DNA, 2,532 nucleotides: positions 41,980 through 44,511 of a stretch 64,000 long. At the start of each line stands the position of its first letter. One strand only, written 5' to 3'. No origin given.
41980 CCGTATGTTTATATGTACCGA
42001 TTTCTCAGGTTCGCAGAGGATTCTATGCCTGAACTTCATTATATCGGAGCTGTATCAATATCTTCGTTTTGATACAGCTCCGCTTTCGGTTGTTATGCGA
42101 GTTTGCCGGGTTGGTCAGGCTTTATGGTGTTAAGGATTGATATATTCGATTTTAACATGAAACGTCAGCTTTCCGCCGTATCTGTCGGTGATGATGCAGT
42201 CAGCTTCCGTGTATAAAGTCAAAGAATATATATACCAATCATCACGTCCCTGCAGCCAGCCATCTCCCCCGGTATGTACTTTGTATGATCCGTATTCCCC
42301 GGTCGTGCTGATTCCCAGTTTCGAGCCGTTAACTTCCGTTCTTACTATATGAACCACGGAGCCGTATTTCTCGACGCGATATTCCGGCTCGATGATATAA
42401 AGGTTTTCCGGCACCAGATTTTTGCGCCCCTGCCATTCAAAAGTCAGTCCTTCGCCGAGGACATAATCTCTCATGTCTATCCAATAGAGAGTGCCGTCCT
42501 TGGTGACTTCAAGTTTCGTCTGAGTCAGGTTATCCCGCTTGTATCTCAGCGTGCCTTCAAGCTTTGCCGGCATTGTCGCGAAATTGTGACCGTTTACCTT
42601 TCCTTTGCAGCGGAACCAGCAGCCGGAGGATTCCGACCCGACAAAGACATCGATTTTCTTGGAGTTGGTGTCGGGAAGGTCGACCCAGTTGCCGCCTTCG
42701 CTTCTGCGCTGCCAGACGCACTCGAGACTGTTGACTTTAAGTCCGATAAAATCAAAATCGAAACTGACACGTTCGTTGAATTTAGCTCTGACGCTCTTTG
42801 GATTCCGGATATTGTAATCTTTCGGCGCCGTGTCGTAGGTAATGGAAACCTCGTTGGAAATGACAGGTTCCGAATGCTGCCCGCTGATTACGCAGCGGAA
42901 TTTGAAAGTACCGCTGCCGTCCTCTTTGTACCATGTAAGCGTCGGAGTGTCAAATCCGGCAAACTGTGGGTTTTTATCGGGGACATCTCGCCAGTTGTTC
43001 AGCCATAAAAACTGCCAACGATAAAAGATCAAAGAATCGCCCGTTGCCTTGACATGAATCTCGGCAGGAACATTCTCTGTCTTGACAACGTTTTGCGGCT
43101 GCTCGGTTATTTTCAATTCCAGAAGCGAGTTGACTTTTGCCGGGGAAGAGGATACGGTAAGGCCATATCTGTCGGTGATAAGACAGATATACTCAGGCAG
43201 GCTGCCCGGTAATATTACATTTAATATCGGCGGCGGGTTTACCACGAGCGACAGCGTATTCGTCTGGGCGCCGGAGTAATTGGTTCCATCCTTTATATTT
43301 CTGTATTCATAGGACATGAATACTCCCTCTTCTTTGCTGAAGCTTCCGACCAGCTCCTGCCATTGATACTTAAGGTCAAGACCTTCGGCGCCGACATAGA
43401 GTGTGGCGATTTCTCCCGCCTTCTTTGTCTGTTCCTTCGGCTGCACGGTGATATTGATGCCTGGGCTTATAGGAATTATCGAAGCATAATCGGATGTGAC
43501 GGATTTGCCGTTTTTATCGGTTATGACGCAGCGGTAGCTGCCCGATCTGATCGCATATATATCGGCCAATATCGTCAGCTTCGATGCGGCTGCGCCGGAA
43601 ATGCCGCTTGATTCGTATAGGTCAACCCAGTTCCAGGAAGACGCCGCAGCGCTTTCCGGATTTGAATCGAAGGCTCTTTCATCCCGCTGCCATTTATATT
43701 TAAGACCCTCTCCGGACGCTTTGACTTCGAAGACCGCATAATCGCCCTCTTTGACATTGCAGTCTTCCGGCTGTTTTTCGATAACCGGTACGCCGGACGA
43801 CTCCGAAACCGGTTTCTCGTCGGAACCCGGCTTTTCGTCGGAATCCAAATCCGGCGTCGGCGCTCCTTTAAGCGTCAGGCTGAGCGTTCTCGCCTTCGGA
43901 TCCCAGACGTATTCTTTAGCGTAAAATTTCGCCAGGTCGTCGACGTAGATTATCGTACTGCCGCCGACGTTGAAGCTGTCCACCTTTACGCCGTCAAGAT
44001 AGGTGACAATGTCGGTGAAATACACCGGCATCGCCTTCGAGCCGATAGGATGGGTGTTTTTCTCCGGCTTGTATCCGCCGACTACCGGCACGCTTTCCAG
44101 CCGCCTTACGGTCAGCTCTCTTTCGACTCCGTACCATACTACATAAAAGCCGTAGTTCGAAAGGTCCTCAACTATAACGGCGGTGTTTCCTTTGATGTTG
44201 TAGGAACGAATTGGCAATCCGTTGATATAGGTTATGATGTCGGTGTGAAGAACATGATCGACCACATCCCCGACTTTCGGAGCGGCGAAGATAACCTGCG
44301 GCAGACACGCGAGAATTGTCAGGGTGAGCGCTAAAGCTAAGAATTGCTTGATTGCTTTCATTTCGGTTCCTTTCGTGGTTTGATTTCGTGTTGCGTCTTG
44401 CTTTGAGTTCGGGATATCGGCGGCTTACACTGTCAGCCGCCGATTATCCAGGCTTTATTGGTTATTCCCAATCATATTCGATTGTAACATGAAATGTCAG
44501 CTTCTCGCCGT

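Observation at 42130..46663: AT-rich islet with two tandem paralogous secreted proteins built from eukaryote-style Ig modules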

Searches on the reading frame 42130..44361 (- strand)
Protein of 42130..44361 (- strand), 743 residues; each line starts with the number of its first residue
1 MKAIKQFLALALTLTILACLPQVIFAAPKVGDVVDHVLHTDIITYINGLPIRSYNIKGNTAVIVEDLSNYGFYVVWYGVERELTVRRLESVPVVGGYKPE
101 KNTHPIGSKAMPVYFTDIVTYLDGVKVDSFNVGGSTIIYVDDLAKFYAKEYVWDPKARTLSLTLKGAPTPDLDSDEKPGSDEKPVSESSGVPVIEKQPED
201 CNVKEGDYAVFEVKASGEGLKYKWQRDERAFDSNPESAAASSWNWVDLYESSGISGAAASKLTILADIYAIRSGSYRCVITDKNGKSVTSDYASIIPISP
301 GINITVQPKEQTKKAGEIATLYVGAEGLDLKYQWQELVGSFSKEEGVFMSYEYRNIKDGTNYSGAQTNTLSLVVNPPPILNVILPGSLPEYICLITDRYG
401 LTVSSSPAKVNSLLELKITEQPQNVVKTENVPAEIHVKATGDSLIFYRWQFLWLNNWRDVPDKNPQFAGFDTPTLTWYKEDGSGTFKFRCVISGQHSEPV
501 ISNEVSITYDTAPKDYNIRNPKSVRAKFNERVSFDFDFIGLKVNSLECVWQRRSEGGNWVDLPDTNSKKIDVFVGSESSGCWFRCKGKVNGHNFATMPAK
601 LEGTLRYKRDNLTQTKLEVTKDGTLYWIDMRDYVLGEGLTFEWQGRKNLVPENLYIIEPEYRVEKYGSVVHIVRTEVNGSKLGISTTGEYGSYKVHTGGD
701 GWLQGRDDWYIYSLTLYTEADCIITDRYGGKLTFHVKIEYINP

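Call 3: search_protein_families(library=pfam, proteins=[window:42130-44361:-], max_evalue=1)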
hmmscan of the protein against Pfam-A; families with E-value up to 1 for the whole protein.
window:42130-44361:- (743 aa): 2 families
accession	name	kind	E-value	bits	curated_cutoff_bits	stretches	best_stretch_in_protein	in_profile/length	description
PF13927.12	Ig_3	-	3.2e-09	37.6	30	1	192-280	2-76/78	Immunoglobulin domain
PF07679.22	I-set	-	2.2e-05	24.8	23.7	1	192-286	1-81/90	Immunoglobulin I-set domain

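Call 6: search_protein_families(library=ncbifam, proteins=[window:42130-44361:-], max_evalue=1)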
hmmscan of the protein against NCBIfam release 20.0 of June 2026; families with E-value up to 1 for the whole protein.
window:42130-44361:- (743 aa): 0 families

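Call 7: find_homologous_proteins(query=window:42130-44361:-, max_evalue=0.001)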
Query window:42130-44361:- (743 aa): 288 proteins with E <= 0.001 among 8000 candidates; the best 120 are listed.
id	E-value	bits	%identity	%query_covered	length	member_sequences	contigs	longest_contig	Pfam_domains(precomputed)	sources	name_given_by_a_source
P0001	0.0e+0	1727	100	100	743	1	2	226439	PF13927.13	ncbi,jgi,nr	ncbi:MAG: hypothetical protein GX628_02945 [Clostridiales bacterium]|nr:hypothetical protein [Clostr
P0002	0.0e+0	1152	63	100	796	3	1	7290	PF13927.13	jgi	-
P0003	0.0e+0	1043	62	100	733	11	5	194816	PF13927.13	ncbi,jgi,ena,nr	ncbi:MAG: hypothetical protein GX897_00400 [Clostridiales bacterium]|nr:hypothetical protein [Clostr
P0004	8.4e-298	1008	61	100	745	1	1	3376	PF07679.23,PF13927.13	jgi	jgi:hypothetical protein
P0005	1.4e-282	957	59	100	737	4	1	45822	PF07679.23,PF13927.13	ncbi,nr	ncbi:MAG: hypothetical protein GX897_00395 [Clostridiales bacterium]|nr:hypothetical protein [Clostr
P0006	1.3e-281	954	59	100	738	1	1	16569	PF07679.23,PF13927.13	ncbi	-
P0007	3.4e-281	953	59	100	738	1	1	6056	PF07679.23,PF13927.13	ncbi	-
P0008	3.9e-244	830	63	76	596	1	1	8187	PF07679.23,PF13927.13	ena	-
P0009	1.0e-76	277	26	61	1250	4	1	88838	PF07679.23,PF19408.6,PF13306.13,PF00801.27,PF02288.21,PF13927.13,PF13855.13,PF15536.11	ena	-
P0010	1.6e-68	250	30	53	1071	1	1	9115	PF07679.23,PF15418.13,PF13895.13,PF00801.27,PF16758.12,PF01221.24,PF13927.13,PF00047.32,PF17960.8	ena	-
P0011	2.2e-61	226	33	68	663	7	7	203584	PF07679.23,PF13573.13,PF13927.13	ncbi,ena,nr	ncbi:MAG: hypothetical protein GX897_05660 [Clostridiales bacterium]|nr:hypothetical protein [Clostr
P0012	1.1e-59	220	34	57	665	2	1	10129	PF07679.23,PF13895.13,PF13573.13,PF13927.13,PF00047.32,PF18911.7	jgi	-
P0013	3.8e-56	209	39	55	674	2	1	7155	PF13573.13,PF13927.13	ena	-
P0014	4.5e-55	205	39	45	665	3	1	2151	PF07679.23,PF13895.13,PF13573.13,PF13927.13,PF00047.32,PF18911.7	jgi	-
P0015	2.0e-54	203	40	45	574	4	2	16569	PF13573.13,PF13927.13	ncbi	-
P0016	1.2e-50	190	29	58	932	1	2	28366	PF07679.23,PF13895.13,PF13306.13,PF00801.27,PF13927.13,PF13473.13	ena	-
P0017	6.2e-50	188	27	47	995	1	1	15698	PF07679.23,PF06280.19,PF07686.24,PF13927.13,PF13473.13,PF23197.2,PF23926.3,PF19081.7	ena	-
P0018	2.6e-48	183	32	43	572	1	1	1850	PF07679.23,PF13927.13,PF02010.22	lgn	-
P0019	2.7e-47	179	31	54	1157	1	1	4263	PF23622.2,PF07679.23,PF13895.13,PF13927.13,PF12799.14,PF23952.2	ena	-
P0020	9.4e-46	174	31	42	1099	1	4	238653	PF07679.23,PF13895.13,PF13306.13,PF00801.27,PF16758.12,PF13927.13,PF13855.13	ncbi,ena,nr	ncbi:MAG: leucine-rich repeat protein [Clostridiales bacterium]|nr:leucine-rich repeat protein [Clos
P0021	2.0e-44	170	28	74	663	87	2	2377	PF07679.23,PF13927.13,PF26654.1,PF13473.13,PF20260.5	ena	-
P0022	3.2e-43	166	30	71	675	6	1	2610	PF07679.23,PF13927.13,PF26654.1,PF04886.17,PF20260.5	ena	-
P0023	4.7e-43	165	30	63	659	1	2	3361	PF07679.23,PF07703.21,PF13927.13,PF26654.1,PF13473.13,PF13511.12,PF20260.5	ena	-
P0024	1.5e-42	164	30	63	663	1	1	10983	PF07679.23,PF07703.21,PF13927.13,PF26654.1,PF13473.13,PF13511.12,PF20260.5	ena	-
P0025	1.6e-42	164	30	63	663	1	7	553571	PF07679.23,PF07703.21,PF13927.13,PF26654.1,PF13473.13,PF13511.12,PF20260.5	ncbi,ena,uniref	ncbi:hypothetical protein [Eubacterium sp.]|uniref:PT domain-containing protein n=1 Tax=Eubacterium 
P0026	5.0e-42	162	29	69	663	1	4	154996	PF07679.23,PF07703.21,PF13927.13,PF26654.1,PF13473.13,PF20260.5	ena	-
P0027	6.0e-42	162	29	69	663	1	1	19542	PF07679.23,PF07703.21,PF13927.13,PF26654.1,PF13473.13,PF20260.5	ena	-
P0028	1.1e-41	161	30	64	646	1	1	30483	PF07679.23,PF00801.27,PF16146.11,PF13927.13,PF26654.1,PF13473.13,PF19081.7,PF20260.5,PF26198.1,PF27819.1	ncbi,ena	-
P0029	1.5e-41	160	29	69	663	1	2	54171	PF07679.23,PF07703.21,PF00801.27,PF13927.13,PF26654.1,PF20260.5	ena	-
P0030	3.0e-41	159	30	62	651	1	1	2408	PF07679.23,PF07703.21,PF13927.13,PF26654.1,PF13473.13,PF13511.12,PF20260.5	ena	-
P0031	3.2e-41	159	27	61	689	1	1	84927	PF07679.23,PF13927.13,PF25485.2,PF02012.27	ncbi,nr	ncbi:MAG: immunoglobulin domain-containing protein [Eubacterium sp.]|nr:immunoglobulin domain-contai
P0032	4.4e-41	159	30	65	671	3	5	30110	PF07679.23,PF07703.21,PF13927.13,PF26654.1,PF13473.13,PF04886.17,PF20260.5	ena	-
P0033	8.9e-41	158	30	63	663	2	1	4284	PF07679.23,PF07703.21,PF13927.13,PF26654.1,PF13473.13,PF13511.12,PF20260.5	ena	-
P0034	2.6e-40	156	30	63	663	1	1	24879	PF07679.23,PF00801.27,PF13927.13,PF26654.1,PF13473.13,PF13511.12,PF20260.5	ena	-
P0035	3.0e-40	156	30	63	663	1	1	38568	PF07679.23,PF07703.21,PF00801.27,PF13927.13,PF26654.1,PF13473.13,PF20260.5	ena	-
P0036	3.6e-40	156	31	75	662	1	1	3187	PF13573.13,PF13927.13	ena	-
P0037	4.7e-40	155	30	62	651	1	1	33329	PF07679.23,PF07703.21,PF00801.27,PF13927.13,PF26654.1,PF13473.13,PF13511.12,PF20260.5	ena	-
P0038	6.1e-40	155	30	62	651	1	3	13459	PF07679.23,PF07703.21,PF13927.13,PF26654.1,PF13473.13,PF13511.12,PF20260.5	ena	-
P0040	6.6e-40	155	30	62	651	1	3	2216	PF07679.23,PF07703.21,PF13927.13,PF26654.1,PF13473.13,PF13511.12,PF20260.5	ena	-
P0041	7.4e-40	155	30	63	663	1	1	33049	PF07679.23,PF07703.21,PF00801.27,PF13927.13,PF26654.1,PF13473.13,PF20260.5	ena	-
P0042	8.7e-40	154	29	69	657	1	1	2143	PF07679.23,PF07703.21,PF13927.13,PF26654.1,PF13473.13,PF20260.5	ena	-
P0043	1.0e-39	154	30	63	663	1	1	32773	PF07679.23,PF07703.21,PF00801.27,PF13927.13,PF26654.1,PF13473.13,PF20260.5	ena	-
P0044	1.2e-39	154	30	63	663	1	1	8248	PF07679.23,PF07703.21,PF00801.27,PF13927.13,PF26654.1,PF13473.13,PF20260.5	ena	-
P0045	1.4e-39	154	29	62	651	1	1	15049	PF07679.23,PF07703.21,PF00801.27,PF13927.13,PF26654.1,PF13473.13,PF13511.12,PF20260.5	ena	-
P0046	2.2e-39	153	30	62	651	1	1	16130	PF07679.23,PF07703.21,PF00801.27,PF13927.13,PF26654.1,PF13473.13,PF13511.12,PF20260.5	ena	-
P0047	2.2e-39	153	30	62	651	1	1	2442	PF07679.23,PF07703.21,PF13927.13,PF26654.1,PF13473.13,PF13511.12,PF20260.5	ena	-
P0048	3.1e-39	153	26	56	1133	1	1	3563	PF07679.23,PF00801.27,PF16146.11,PF13927.13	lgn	-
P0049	4.8e-39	152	29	61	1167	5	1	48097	PF07679.23,PF21605.4,PF13895.13,PF13306.13,PF13927.13,PF11393.15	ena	-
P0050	5.2e-39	152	26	55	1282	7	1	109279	PF07679.23,PF09479.17,PF16758.12,PF13927.13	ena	-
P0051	6.1e-39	152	30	63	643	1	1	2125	PF07679.23,PF07703.21,PF13927.13,PF26654.1,PF13473.13,PF20260.5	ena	-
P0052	2.0e-37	147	28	48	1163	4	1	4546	PF07679.23,PF21605.4,PF06280.19,PF13927.13,PF00092.35,PF13473.13,PF25106.2,PF18565.8,PF19081.7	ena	-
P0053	2.1e-37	147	27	61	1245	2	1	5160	PF07679.23,PF13927.13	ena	-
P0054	7.5e-37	145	28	63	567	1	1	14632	PF07679.23,PF13927.13,PF26654.1,PF20260.5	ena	-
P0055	3.2e-36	143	30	57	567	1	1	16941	PF07679.23,PF13927.13,PF26654.1,PF13511.12,PF20260.5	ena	-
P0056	3.6e-36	143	31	41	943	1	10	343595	PF07679.23,PF13306.13,PF13927.13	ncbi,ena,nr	ncbi:MAG: leucine-rich repeat protein [Clostridiales bacterium]|nr:leucine-rich repeat protein [Clos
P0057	5.5e-36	142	30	44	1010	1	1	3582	PF07679.23,PF00801.27,PF13927.13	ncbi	-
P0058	1.4e-35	141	28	63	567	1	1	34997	PF07679.23,PF13927.13,PF26654.1,PF20260.5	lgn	-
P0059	1.4e-35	141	28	63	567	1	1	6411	PF07679.23,PF13927.13,PF26654.1,PF13511.12,PF20260.5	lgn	-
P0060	5.2e-35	139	28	63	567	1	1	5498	PF07679.23,PF00801.27,PF13927.13,PF26654.1,PF13473.13,PF13511.12,PF20260.5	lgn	-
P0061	7.4e-35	138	29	57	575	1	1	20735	PF07679.23,PF13927.13,PF26654.1,PF04886.17,PF20260.5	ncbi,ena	-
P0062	8.5e-35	138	29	54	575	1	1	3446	PF07679.23,PF07703.21,PF13927.13,PF26654.1,PF04886.17,PF20260.5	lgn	-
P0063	9.4e-35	138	28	63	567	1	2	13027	PF07679.23,PF00801.27,PF13927.13,PF26654.1,PF13473.13,PF13511.12,PF20260.5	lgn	-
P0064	2.6e-34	136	30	53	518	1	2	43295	PF07679.23,PF19408.6,PF21027.4,PF13895.13,PF13306.13,PF00801.27,PF13927.13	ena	-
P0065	2.8e-34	136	28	63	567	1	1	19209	PF07679.23,PF13927.13,PF26654.1,PF13511.12,PF20260.5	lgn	-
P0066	3.4e-34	136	29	57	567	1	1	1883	PF07679.23,PF00801.27,PF13927.13,PF26654.1,PF13473.13,PF13511.12,PF20260.5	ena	-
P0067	3.9e-34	136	32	43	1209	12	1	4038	PF07679.23,PF13927.13,PF12799.14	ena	-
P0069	9.3e-34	135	28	61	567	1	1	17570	PF07679.23,PF13927.13,PF26654.1,PF20260.5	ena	-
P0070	1.1e-33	134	26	49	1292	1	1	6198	PF07679.23,PF21605.4,PF13895.13,PF13927.13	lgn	-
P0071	1.2e-33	134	31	44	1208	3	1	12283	PF07679.23,PF13927.13,PF12799.14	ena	-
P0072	1.6e-33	134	28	61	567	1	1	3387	PF07679.23,PF00801.27,PF13927.13,PF26654.1,PF13473.13,PF20260.5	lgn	-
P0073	2.2e-33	133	27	61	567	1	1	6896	PF07679.23,PF00801.27,PF13927.13,PF26654.1,PF13473.13,PF20260.5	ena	-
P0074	2.4e-33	133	27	63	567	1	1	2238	PF07679.23,PF00801.27,PF13927.13,PF26654.1,PF13511.12,PF20260.5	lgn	-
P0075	2.4e-33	133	28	54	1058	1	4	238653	PF07679.23,PF13895.13,PF00801.27,PF23069.2,PF16758.12,PF13927.13,PF04582.18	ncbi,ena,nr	ncbi:MAG: hypothetical protein IKE92_06845 [Clostridiales bacterium]|nr:hypothetical protein [Clostr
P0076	2.5e-33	133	29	53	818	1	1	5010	PF07679.23,PF13306.13,PF13927.13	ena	-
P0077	3.9e-33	132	30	41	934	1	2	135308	PF07679.23,PF13306.13,PF00801.27,PF13927.13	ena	-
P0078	4.9e-33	132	27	61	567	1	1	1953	PF07679.23,PF00801.27,PF13927.13,PF26654.1,PF13473.13,PF20260.5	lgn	-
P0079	8.6e-32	128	28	61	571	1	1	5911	PF07679.23,PF13927.13,PF26654.1,PF20260.5,PF26198.1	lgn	-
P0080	1.8e-31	127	30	53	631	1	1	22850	PF07679.23,PF21027.4,PF13895.13,PF13927.13,PF16396.13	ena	-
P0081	2.0e-31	127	30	59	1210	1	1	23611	PF07679.23,PF13306.13,PF13927.13,PF13855.13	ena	-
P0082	2.9e-31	126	28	61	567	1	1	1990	PF07679.23,PF00801.27,PF13927.13,PF26654.1,PF13473.13,PF20260.5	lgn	-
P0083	4.2e-31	126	28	61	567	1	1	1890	PF07679.23,PF00801.27,PF13927.13,PF26654.1,PF13473.13,PF20260.5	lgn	-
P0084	4.2e-31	126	29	53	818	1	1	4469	PF07679.23,PF13306.13,PF13927.13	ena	-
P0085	4.3e-31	126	29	61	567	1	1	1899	PF07679.23,PF07703.21,PF13927.13,PF26654.1,PF13473.13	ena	-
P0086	4.9e-31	126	28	61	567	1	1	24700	PF07679.23,PF00801.27,PF13927.13,PF26654.1,PF13473.13,PF20260.5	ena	-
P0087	6.1e-31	125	27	61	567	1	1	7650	PF07679.23,PF00801.27,PF13927.13,PF26654.1,PF13473.13,PF20260.5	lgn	-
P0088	6.1e-31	125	27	61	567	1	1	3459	PF07679.23,PF00801.27,PF13927.13,PF26654.1,PF13473.13,PF20260.5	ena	-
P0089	6.1e-31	125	29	48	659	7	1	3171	PF07679.23,PF13306.13,PF13927.13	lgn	-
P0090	7.5e-31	125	29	55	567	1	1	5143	PF07679.23,PF00801.27,PF13927.13,PF26654.1,PF20260.5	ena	-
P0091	7.7e-31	125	30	42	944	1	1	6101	PF07679.23,PF13306.13,PF00801.27,PF13927.13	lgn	-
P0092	2.7e-30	123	29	52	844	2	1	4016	PF07679.23,PF13306.13,PF00801.27,PF13927.13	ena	-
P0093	3.4e-30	123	30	53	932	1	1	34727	PF07679.23,PF13306.13,PF00801.27,PF13927.13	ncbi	-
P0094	3.6e-30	123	27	55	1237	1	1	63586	PF07679.23,PF13895.13,PF00801.27,PF13927.13,PF16396.13,PF02010.22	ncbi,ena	-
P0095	7.9e-30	122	27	61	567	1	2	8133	PF07679.23,PF00801.27,PF13927.13,PF26654.1,PF20260.5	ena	-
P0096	9.5e-30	121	29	53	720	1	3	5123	PF07679.23,PF13306.13,PF13927.13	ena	-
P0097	1.4e-29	121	28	53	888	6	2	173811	PF07679.23,PF13895.13,PF19789.7,PF13927.13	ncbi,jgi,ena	jgi:Immunoglobulin I-set domain.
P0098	2.6e-29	120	29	57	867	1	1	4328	PF07679.23,PF13895.13,PF13927.13,PF12799.14,PF13855.13,PF23952.2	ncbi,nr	ncbi:MAG: hypothetical protein Q4G19_09330, partial [Clostridia bacterium]|nr:hypothetical protein [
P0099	4.4e-29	119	26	45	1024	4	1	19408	PF07679.23,PF21027.4,PF13895.13,PF13927.13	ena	-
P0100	5.3e-29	119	28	50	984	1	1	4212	PF07679.23,PF00801.27,PF07686.24,PF28445.1,PF13927.13,PF06347.20,PF14328.12,PF19081.7,PF08239.18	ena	-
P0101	6.7e-29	119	29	52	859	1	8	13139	PF07679.23,PF21027.4,PF13895.13,PF13306.13,PF00801.27,PF13927.13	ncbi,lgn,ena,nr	ncbi:MAG: leucine-rich repeat protein [Oscillospiraceae bacterium]|nr:leucine-rich repeat protein [O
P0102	3.5e-27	113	27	45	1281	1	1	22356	PF26766.1,PF07679.23,PF19408.6,PF00801.27,PF13927.13,PF18962.8,PF19081.7,PF18911.7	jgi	-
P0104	1.1e-26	111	26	51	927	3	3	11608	PF07679.23,PF13927.13,PF00395.26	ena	-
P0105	2.3e-26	110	27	55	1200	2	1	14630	PF07679.23,PF01551.30,PF13895.13,PF00801.27,PF07523.19,PF13927.13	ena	-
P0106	6.1e-26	109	26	53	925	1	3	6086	PF07679.23,PF13306.13,PF00801.27,PF13927.13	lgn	-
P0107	8.0e-26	108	31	43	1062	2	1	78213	PF07679.23,PF13895.13,PF22352.3,PF00801.27,PF13927.13,PF23466.2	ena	-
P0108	8.7e-26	108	30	35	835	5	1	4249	PF00801.27,PF01522.27,PF13927.13,PF08205.19,PF02368.25,PF19081.7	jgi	-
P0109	1.2e-25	108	28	34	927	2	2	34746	PF07679.23,PF13573.13,PF13927.13,PF00395.26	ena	-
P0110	2.2e-25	107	30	52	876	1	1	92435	PF07679.23,PF13306.13,PF13927.13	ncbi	-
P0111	5.8e-25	105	29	56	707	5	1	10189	PF23622.2,PF07679.23,PF00801.27,PF13927.13,PF12799.14,PF13855.13,PF23952.2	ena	-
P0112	9.9e-25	105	34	26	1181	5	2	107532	PF07679.23,PF13895.13,PF22352.3,PF16706.12,PF07686.24,PF13927.13,PF03372.30,PF00047.32,PF24527.2,PF22854.3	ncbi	ncbi:MAG: immunoglobulin domain-containing protein [Planctomycetota bacterium]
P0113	9.3e-24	101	28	49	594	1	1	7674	PF07679.23,PF09479.17,PF13927.13,PF14200.13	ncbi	-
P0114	2.3e-23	100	28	55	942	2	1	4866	PF07679.23,PF00801.27,PF13927.13,PF12799.14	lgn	-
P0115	4.2e-23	99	30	63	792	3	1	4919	PF07679.23,PF13895.13,PF00656.28,PF13927.13,PF00047.32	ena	-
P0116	4.2e-23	99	29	53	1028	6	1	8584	PF07679.23,PF21605.4,PF01551.30,PF15418.13,PF09479.17,PF13927.13,PF06347.20,PF26428.1,PF07653.24,PF08239.18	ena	-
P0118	4.8e-22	96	29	55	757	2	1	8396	PF07679.23,PF21605.4,PF13895.13,PF13306.13,PF13927.13,PF00047.32,PF07732.22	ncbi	-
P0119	8.1e-22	95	28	53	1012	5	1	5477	PF07679.23,PF13895.13,PF00801.27,PF16146.11,PF13927.13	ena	-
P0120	1.4e-21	94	28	43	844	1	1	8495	PF07679.23,PF13927.13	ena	-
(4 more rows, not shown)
